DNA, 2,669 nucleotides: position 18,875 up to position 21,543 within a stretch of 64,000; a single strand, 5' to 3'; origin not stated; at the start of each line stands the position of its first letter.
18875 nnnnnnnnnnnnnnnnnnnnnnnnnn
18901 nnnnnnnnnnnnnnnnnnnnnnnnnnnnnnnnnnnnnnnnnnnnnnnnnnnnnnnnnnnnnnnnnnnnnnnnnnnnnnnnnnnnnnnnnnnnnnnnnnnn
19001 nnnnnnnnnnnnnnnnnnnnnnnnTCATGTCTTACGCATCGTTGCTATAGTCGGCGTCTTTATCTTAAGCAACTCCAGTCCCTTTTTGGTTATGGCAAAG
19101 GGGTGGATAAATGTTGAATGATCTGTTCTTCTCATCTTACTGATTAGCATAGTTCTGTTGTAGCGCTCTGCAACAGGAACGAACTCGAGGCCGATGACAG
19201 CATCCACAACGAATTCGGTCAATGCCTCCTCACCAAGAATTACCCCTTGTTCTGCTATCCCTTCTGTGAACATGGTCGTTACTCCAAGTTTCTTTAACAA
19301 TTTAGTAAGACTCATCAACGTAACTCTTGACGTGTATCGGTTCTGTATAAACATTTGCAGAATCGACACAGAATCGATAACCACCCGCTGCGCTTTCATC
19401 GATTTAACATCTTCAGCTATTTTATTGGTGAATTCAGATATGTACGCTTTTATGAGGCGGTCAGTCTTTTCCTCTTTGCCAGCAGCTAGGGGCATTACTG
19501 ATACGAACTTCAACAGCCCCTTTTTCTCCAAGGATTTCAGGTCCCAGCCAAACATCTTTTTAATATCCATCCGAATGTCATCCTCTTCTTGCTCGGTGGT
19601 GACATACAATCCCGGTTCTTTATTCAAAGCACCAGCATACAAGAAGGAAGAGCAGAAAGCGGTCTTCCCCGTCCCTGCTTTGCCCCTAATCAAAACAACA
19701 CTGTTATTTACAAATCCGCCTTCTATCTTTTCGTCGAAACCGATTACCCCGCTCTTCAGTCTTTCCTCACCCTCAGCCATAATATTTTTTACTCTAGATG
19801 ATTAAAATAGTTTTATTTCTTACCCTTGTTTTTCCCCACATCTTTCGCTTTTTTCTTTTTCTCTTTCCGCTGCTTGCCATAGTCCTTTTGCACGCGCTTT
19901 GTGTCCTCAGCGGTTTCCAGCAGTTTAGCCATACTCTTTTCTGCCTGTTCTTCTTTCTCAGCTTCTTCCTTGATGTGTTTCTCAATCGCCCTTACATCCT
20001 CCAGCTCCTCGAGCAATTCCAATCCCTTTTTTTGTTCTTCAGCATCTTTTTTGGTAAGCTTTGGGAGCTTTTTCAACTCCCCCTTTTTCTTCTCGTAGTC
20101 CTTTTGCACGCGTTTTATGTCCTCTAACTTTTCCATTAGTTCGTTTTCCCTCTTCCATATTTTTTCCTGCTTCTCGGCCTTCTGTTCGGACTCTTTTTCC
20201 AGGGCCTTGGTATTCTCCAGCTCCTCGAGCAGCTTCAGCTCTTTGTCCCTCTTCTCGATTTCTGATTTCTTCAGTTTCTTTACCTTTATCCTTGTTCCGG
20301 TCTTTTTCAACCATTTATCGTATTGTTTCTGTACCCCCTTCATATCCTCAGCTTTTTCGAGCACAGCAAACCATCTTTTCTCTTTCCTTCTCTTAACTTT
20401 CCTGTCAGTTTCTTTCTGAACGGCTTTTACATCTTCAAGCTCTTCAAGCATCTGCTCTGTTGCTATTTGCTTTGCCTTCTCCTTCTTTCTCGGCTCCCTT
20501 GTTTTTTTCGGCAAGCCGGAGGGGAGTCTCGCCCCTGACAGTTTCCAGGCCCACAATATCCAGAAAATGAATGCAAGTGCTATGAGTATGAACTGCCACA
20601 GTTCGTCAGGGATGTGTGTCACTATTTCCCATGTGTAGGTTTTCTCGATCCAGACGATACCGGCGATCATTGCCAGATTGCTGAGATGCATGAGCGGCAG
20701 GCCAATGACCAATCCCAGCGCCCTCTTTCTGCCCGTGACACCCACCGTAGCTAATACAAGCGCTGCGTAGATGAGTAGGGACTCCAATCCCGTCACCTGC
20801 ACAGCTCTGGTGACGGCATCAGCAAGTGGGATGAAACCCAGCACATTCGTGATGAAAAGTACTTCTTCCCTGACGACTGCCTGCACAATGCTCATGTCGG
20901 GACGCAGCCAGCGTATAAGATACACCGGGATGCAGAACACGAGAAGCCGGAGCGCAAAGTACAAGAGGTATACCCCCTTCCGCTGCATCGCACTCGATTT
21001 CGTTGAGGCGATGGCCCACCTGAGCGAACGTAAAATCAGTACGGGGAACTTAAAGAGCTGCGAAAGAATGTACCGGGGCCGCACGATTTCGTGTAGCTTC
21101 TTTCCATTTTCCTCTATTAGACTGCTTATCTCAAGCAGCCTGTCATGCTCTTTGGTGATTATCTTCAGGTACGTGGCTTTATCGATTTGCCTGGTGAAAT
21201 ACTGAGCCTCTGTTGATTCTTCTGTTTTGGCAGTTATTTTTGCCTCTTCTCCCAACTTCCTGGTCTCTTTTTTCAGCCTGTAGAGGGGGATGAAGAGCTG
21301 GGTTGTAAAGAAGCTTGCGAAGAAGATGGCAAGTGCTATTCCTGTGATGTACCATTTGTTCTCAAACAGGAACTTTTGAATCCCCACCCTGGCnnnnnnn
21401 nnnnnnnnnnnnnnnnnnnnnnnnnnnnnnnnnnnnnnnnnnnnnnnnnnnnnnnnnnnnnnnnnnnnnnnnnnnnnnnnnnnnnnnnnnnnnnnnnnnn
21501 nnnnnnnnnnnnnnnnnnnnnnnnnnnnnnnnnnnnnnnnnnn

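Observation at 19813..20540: Lys/Glu-rich cytoplasmic tails with repeated Q(K/x)DY(F) motifs at the C-termini of giant surface proteins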

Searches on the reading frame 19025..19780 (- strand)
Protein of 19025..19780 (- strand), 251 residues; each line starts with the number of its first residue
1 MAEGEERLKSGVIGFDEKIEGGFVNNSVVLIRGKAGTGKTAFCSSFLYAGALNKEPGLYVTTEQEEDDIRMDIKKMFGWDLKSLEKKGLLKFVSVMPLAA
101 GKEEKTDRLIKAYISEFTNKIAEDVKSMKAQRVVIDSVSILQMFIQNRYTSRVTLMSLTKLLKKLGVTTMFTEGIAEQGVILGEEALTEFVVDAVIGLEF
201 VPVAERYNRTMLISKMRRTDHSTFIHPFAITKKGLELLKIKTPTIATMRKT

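Call 11: search_protein_families(library=pfam, proteins=[window:19025-19780:-], max_evalue=0.001)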
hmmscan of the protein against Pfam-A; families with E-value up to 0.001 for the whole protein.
window:19025-19780:- (251 aa): 5 families
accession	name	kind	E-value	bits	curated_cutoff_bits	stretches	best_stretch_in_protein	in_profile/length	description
PF06745.19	ATPase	-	3.8e-59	200.3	26.6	1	9-240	2-229/231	KaiC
PF13481.12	AAA_25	-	1.1e-05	25.7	27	1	22-139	28-153/195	AAA domain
PF03796.21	DnaB_C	-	0.00033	20.6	27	1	8-165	2-164/255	DnaB-like helicase C terminal domain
PF13479.12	AAA_24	-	0.00036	20.9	27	1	27-146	3-81/195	AAA domain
PF07088.17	GvpD_P-loop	-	0.00087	19.7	24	0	28-199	12-173/189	GvpD gas vesicle protein, P-loop domain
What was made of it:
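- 19025..19780 (-): Single-domain KaiC-family ATPase gene starting 32 nt after p1's stop. It is the conserved partner gene. PF06745 at 200 bits (call 11).
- On KaiC family (PF06745), for the partner gene 19025-19780: 200.3 bits against a cutoff of 26.6 (call 11).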

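Call 44: find_related_loci(query=A4, collection=metagenome_contigs, flank=5000)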
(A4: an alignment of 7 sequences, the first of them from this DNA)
Query A4 (251 aa) in metagenome_contigs; peptide patterns used: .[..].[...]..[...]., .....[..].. (x = any residue, [..] = any of these).
322 stretches matched a pattern; 216 encode a relative of the query (tblastn E <= 1e-3); the best 80 are kept; 80 distinct loci.
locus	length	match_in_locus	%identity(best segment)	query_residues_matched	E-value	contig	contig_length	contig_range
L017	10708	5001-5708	63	7-240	3e-99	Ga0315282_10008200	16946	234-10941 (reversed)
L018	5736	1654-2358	63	7-239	2e-96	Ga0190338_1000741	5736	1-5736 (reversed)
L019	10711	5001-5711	65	5-239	8e-102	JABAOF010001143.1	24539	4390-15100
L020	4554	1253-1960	54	7-240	1e-83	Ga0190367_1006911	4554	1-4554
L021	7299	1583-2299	56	6-241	1e-82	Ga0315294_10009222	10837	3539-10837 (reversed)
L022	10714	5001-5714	53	6-240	1e-82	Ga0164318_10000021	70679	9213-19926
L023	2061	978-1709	52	6-246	2e-85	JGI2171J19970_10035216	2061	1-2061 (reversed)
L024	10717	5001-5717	54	6-241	5e-82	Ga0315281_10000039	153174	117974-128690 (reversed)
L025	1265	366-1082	54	6-241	4e-88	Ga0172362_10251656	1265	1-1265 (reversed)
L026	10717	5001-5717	54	6-241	6e-82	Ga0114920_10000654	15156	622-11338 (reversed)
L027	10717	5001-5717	55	6-241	2e-81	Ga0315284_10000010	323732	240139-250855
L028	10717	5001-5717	54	6-241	1e-81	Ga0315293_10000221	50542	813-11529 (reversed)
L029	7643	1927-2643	54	6-241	8e-82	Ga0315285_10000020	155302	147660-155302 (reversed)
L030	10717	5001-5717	55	6-241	3e-81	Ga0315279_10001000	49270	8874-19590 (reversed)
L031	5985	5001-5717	53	6-241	5e-81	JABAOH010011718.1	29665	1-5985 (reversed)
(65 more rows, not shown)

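Call 58: search_protein_families(library=ncbifam, proteins=[window:19025-19780:-], max_evalue=0.001)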
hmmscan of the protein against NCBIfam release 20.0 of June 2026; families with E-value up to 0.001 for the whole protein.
window:19025-19780:- (251 aa): 10 families
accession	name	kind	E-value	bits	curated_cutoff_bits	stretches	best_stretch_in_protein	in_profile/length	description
NF006799.0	PRK09302.1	equivalog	2.1e-44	152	408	1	6-242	11-243/515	circadian clock protein KaiC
TIGR03877.1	thermo_KaiC_1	hypoth_equivalog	1.6e-42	145.7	307.25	1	6-237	2-232/238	KaiC domain-containing protein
TIGR03880.1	KaiC_arch_3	hypoth_equivalog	7.1e-37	127.1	249.45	1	11-237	1-217/224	KaiC domain-containing protein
TIGR02655.1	circ_KaiC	equivalog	5.9e-32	110.9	546.25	1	7-240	2-231/484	circadian clock protein KaiC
TIGR03881.1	KaiC_arch_4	hypoth_equivalog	8.4e-31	107.4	247.8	1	6-237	1-228/231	KaiC domain-containing protein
NF004723.0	PRK06067.1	subfamily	3.2e-15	56.3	194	1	6-223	14-219/243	flagellar accessory protein FlaH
NF052589.1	ArlH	equivalog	6.6e-15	55.4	215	1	15-220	9-204/229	archaellum protein ArlH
TIGR00416.1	sms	equivalog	1.5e-10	40.4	403.05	1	3-236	71-278/454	DNA repair protein RadA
NF006320.0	PRK08533.1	equivalog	2.5e-08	33.8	215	1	15-188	13-178/230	flagellar accessory protein FlaH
TIGR03878.1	thermo_KaiC_2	hypoth_equivalog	4.7e-08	32.7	232.2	1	20-193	30-193/259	KaiC domain-containing protein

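Call 87: search_solved_structures(query=A4, max_evalue=0.00001)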
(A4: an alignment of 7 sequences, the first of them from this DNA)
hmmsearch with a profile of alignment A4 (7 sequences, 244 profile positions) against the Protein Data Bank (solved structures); distinct sequences matched with E-value up to 0.00001: 45.
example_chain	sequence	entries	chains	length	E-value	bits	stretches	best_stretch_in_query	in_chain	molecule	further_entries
8zn5_B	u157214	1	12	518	9.9e-72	244.3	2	2-239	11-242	KaiC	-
8zn6_F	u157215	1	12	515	6e-67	228.7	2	3-239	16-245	KaiC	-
7s65_A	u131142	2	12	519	1.2e-65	224.4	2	3-239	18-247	Circadian clock protein kinase KaiC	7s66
7x1z_A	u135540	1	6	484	1.4e-65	224.2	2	3-239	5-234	Circadian clock oscillator protein KaiC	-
3s1a_A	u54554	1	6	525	2.3e-65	223.5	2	3-239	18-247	Circadian clock protein kinase kaiC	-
9ofh_A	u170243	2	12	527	2.3e-65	223.5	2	3-239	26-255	Circadian clock oscillator protein KaiC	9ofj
3k09_A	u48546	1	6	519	4.5e-65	222.5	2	3-239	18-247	Circadian clock protein kinase kaiC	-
7dyk_A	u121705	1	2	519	5.1e-65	222.3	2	3-239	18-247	Circadian clock protein kinase KaiC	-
7x1y_A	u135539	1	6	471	5.5e-65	222.2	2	3-239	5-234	Circadian clock oscillator protein KaiC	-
7wdc_A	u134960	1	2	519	6.1e-65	222.1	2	3-239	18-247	Circadian clock protein kinase KaiC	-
8wve_A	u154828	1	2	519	6.2e-65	222.1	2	3-239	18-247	Circadian clock oscillator protein KaiC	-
3k0e_A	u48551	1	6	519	7e-65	221.9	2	3-239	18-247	Circadian clock protein kinase KaiC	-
3k0f_A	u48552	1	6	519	7.9e-65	221.7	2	3-239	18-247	Circadian clock protein kinase KaiC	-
8wv8_A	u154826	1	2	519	8e-65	221.7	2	3-239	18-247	Circadian clock oscillator protein KaiC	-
3jzm_A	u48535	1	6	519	8e-65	221.7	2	3-239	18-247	Circadian clock protein kinase kaiC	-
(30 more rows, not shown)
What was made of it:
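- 19025..19780 (-): Closest solved structures are KaiC and PH0186 (call 87).
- Closest known: ArlX-ArlH in the crenarchaeal archaellum motor. Different: The partner here is much closer to KaiC proper and to PH0186 (E 1e-51 to 1e-72) than to ArlH (E 9e-7) (call 87).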

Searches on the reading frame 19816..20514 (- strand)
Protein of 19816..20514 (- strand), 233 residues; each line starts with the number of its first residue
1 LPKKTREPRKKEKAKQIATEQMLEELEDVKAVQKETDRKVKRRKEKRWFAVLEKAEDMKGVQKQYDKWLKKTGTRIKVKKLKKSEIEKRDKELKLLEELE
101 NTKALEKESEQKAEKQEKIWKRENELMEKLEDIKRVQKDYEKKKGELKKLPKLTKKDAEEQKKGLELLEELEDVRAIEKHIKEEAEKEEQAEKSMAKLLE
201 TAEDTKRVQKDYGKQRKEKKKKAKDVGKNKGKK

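Call 57: search_protein_families(library=pfam, proteins=[window:19816-20514:-], max_evalue=10)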
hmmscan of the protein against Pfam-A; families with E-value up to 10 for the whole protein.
seq(233 aa): 1 family
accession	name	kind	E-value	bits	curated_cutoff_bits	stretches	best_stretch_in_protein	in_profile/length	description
PF14852.12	Fis1_TPR_N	-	3.9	7.7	25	1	157-171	15-29/33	Fis1 N-terminal tetratricopeptide repeat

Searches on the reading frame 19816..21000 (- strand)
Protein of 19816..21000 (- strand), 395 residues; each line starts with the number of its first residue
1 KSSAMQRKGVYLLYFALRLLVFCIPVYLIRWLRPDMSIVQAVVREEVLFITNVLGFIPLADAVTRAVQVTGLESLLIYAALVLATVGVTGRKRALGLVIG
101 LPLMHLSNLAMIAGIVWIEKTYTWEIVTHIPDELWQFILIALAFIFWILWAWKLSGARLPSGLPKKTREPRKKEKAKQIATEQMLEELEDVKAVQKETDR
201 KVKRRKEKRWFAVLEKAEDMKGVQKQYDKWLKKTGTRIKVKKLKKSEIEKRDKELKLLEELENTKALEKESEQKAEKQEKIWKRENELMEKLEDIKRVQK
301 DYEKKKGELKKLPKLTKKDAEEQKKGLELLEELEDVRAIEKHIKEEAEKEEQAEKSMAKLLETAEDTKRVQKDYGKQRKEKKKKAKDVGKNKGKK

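Call 84: predict_structure(alignment_id=A6)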
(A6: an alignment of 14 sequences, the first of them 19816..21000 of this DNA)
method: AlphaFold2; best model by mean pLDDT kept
length: 395 residues; sequences in the alignment: 14
mean_pLDDT: 77.0   pTM: 0.43
mean pLDDT of the five models: 77.0, 74.1, 73.8, 72.9, 71.6
residues with pLDDT >= 90: 67; 70-90: 235; 50-70: 50; < 50: 43
segments of 3 or more residues with pLDDT < 50: 157-163, 168-188, 218-220, 235-242
pLDDT, mean of each block of 10 residues (from residue 1): 77 93 90 87 90 83 73 90 92 94 93 88 85 85 94 65 49 45 47 70 76 56 62 50 71 79 75 83 83 84 80 61 74 77 84 85 83 86 78 53
secondary structure, 60 per line:
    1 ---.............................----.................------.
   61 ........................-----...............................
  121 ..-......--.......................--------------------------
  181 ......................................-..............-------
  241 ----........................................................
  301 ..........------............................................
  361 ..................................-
elements in order: H4-32 H37-53 H60-84 H90-122 H124-129 H132-154 H181-218 H220-233 H245-310 H317-394
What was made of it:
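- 19816..20529 (-): Lys/Glu-rich cytoplasmic tail, aa 1777-2014 (26% K, 19% E). This is the region of the finding. AF2 models it as three long helices, aa 1800-1852, 1864-1929 and 1936-2013, at pLDDT 70-86 (call 84).
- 19864..20451 (-): Three 72-75-aa repeat units, each an A and a B half-unit. The B half-units end in [VI]QK[DQ]Y (Tyr 1846, 1921, 1993). The first two modelled helices break 6-8 residues after the Tyr (call 84).
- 20530..20979 (-): Archaeosortase/exosortase-family membrane domain, aa 1627-1776, lacking the catalytic Cys and Arg (predicted pseudo-enzyme). AF2 pLDDT is 85-94 (call 84).
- AF2 models helices of 66 and 78 residues at only moderate confidence (call 84). The first two modelled helices break just after the QK(D/Q)Y motif (call 84).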

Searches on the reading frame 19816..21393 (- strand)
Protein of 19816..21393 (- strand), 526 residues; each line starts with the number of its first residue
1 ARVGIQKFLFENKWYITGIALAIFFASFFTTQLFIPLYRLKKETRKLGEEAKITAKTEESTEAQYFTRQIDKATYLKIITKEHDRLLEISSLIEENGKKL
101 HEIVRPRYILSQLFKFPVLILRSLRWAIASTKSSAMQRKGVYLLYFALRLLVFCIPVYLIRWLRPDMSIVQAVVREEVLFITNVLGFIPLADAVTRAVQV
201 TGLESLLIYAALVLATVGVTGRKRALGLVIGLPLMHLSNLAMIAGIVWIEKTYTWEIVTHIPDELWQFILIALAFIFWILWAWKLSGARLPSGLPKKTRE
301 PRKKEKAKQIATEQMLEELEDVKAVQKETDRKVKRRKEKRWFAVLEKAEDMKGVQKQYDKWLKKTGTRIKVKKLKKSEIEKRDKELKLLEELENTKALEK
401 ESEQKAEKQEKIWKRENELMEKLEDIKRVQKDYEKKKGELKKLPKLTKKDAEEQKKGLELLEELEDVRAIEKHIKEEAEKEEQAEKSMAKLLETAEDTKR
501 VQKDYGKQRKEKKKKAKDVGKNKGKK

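Call 13: find_homologous_proteins(query=window:19816-21393:-, max_evalue=0.01)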
Query seq(526 aa): 8000 candidates shared short words with the query, none scored E <= 0.01.
